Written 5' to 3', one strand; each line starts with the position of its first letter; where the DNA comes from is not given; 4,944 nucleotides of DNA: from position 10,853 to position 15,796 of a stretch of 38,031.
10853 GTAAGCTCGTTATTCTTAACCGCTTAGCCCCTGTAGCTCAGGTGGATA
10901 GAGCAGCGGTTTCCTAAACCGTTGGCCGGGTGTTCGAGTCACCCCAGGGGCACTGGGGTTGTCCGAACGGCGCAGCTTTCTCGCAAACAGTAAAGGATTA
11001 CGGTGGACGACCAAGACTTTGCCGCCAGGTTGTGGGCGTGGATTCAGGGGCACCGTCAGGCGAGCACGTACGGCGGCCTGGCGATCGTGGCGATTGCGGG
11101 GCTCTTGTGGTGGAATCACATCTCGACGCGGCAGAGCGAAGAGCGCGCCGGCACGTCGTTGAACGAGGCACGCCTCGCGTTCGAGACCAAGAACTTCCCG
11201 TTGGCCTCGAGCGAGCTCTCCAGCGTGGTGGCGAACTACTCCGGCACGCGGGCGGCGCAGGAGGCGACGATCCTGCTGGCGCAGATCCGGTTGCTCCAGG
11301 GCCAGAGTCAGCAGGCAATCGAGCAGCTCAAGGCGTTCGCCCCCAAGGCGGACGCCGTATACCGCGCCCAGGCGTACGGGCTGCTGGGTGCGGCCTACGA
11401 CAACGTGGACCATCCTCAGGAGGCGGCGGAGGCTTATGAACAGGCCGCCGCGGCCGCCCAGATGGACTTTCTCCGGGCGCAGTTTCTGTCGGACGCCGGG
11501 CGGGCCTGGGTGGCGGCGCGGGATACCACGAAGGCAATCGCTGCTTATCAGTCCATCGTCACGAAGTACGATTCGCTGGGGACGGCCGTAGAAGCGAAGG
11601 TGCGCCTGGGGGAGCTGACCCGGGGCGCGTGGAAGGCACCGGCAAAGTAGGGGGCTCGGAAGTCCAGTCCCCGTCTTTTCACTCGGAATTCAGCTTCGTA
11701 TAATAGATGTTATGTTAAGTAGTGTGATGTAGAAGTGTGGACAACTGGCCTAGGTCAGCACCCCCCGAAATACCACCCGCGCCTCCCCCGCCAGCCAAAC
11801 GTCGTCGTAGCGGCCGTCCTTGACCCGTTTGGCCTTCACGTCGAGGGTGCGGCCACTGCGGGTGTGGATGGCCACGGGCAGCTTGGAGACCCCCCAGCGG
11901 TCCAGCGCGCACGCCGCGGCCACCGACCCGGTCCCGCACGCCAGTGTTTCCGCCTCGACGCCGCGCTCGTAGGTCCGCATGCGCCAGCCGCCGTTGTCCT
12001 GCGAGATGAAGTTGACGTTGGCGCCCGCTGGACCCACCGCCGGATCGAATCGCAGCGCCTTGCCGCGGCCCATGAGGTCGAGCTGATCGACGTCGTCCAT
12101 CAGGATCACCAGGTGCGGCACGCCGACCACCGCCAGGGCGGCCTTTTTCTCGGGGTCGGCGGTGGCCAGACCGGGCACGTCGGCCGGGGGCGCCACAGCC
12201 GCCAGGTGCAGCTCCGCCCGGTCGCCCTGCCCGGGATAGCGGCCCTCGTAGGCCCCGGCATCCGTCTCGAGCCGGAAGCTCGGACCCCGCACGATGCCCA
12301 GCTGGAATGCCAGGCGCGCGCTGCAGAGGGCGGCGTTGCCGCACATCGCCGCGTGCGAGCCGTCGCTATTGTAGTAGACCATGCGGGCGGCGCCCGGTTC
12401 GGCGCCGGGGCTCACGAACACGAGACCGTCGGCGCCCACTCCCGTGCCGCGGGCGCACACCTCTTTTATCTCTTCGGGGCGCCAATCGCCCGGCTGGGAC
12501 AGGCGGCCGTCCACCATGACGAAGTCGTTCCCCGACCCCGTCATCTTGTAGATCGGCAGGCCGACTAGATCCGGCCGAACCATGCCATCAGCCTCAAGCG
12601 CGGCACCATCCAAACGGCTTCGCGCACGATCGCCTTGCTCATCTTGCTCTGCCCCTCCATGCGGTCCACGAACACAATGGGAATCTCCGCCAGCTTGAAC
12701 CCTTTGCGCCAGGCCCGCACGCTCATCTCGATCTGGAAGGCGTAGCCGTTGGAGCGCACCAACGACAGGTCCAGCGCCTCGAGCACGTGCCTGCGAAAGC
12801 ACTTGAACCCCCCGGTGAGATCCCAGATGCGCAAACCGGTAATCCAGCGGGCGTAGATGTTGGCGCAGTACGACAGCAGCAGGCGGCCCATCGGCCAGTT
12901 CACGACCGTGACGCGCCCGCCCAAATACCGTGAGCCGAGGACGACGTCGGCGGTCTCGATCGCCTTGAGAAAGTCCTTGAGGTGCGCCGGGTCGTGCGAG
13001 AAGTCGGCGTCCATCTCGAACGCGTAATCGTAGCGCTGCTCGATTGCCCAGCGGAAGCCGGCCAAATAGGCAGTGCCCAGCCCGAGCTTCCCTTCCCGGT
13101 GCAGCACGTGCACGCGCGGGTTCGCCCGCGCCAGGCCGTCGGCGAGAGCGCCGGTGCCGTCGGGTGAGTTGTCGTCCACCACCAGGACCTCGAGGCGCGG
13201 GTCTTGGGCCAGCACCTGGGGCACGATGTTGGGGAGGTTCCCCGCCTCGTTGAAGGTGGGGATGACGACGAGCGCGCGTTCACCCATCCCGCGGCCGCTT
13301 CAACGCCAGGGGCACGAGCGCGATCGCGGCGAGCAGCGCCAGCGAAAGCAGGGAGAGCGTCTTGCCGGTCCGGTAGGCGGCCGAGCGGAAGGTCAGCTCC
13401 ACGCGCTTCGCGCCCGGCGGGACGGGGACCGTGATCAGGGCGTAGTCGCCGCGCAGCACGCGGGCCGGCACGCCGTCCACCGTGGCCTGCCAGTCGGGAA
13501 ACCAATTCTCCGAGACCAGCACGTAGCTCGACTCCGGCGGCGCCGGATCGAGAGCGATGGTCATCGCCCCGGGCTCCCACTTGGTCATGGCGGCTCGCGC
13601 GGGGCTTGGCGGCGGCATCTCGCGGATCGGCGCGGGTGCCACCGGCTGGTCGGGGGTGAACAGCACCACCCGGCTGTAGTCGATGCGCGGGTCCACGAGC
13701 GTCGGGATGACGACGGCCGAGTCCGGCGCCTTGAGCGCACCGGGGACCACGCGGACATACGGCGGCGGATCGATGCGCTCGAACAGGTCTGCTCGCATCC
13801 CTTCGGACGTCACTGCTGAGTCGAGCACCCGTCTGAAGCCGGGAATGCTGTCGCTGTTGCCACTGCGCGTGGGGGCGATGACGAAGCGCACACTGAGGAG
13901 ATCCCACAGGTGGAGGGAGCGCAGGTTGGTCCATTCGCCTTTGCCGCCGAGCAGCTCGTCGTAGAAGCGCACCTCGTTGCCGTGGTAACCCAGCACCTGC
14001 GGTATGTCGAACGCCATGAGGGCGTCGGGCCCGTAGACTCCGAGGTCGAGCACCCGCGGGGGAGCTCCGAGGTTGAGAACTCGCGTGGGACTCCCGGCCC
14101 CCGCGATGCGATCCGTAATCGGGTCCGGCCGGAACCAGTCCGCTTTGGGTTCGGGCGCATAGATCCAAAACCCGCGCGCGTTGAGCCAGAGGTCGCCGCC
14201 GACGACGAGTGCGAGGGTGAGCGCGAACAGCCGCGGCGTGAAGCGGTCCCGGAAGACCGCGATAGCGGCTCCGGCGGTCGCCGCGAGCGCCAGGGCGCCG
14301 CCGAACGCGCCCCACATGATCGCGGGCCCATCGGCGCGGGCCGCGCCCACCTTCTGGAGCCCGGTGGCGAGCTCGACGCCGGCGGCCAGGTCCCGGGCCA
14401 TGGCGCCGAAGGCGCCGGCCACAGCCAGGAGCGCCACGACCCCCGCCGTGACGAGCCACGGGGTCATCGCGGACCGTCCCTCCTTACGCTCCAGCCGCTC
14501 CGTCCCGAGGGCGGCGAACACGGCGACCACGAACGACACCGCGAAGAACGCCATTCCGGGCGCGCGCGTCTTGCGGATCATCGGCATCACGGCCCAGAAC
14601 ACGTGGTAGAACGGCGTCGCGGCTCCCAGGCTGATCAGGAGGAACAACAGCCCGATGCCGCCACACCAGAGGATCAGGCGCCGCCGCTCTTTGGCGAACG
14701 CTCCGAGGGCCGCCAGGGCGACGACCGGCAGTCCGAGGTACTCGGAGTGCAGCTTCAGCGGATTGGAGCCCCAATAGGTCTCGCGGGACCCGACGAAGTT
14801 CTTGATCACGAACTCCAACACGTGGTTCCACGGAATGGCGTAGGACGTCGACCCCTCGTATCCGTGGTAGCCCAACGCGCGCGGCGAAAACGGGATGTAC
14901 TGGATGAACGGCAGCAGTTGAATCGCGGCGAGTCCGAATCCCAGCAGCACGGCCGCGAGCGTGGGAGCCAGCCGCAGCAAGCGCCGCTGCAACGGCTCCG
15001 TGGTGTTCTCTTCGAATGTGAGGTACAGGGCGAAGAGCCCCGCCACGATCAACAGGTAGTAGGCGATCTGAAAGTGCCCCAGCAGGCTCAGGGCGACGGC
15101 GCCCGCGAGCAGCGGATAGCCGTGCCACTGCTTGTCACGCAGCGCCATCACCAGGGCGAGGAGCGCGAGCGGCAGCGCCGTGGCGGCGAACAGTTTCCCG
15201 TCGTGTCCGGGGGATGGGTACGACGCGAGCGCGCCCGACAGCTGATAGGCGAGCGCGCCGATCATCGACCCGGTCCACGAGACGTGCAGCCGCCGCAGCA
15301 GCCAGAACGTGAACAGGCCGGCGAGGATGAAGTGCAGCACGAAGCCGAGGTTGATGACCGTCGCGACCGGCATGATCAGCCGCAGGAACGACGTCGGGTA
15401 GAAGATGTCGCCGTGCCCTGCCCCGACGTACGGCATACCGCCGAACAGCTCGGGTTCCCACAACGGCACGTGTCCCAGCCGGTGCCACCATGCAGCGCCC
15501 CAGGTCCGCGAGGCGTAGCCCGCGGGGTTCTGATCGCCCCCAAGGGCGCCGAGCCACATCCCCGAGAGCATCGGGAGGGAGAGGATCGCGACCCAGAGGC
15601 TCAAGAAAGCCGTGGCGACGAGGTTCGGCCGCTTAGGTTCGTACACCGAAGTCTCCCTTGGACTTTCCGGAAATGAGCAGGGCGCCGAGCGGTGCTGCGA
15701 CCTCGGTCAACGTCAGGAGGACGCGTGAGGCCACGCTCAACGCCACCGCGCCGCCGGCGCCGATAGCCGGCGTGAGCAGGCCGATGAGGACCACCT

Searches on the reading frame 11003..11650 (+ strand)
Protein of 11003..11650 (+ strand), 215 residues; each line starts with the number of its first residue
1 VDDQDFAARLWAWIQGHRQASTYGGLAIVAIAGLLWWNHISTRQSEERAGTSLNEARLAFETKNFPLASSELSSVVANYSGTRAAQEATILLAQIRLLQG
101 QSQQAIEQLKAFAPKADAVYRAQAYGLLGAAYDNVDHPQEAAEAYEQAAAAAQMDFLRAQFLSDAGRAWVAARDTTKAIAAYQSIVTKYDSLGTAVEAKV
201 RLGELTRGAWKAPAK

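Call 37: search_protein_families(library=pfam, proteins=[window:11003-11650:+], max_evalue=0.0001)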
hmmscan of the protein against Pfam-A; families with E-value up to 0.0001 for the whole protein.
window:11003-11650:+ (215 aa): 3 families
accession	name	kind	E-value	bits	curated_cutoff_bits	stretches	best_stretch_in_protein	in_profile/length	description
PF09976.15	TPR_21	-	7.3e-09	36.1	25.5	1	51-154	78-178/193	Tetratricopeptide repeat-like domain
PF13432.12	TPR_16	-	1.3e-06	29.1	32.7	0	53-113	1-58/65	Tetratricopeptide repeat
PF07719.23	TPR_2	-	9.8e-05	22.6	27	0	122-150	1-29/34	Tetratricopeptide repeat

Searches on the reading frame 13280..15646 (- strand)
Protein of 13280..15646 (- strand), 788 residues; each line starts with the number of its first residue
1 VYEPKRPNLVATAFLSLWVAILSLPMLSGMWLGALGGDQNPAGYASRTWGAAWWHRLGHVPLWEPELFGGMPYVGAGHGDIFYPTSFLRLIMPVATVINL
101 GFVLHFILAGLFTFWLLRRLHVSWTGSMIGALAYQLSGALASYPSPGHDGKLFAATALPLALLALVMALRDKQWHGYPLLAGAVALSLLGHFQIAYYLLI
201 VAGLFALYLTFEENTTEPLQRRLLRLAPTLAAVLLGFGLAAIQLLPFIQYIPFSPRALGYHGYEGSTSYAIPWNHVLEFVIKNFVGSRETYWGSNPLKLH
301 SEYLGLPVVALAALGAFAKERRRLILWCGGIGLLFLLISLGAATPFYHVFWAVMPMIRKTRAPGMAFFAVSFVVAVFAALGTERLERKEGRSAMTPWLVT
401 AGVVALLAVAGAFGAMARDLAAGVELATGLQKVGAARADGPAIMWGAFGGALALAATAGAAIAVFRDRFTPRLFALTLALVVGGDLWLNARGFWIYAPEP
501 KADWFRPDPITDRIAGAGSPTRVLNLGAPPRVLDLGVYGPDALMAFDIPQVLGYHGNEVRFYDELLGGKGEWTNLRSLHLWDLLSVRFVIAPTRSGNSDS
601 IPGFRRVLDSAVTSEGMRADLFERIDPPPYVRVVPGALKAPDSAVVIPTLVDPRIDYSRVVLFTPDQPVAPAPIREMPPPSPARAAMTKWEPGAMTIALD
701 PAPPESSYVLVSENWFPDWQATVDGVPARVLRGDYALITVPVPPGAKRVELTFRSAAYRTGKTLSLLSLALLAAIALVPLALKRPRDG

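Call 38: search_protein_families(library=pfam, proteins=[window:13280-15646:-], max_evalue=0.0001)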
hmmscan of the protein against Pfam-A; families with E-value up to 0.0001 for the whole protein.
window:13280-15646:- (788 aa): 1 family
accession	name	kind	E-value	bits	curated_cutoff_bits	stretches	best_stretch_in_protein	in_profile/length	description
PF09586.16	YfhO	-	9.5e-20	71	28.5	2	91-409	85-384/835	Bacterial membrane protein YfhO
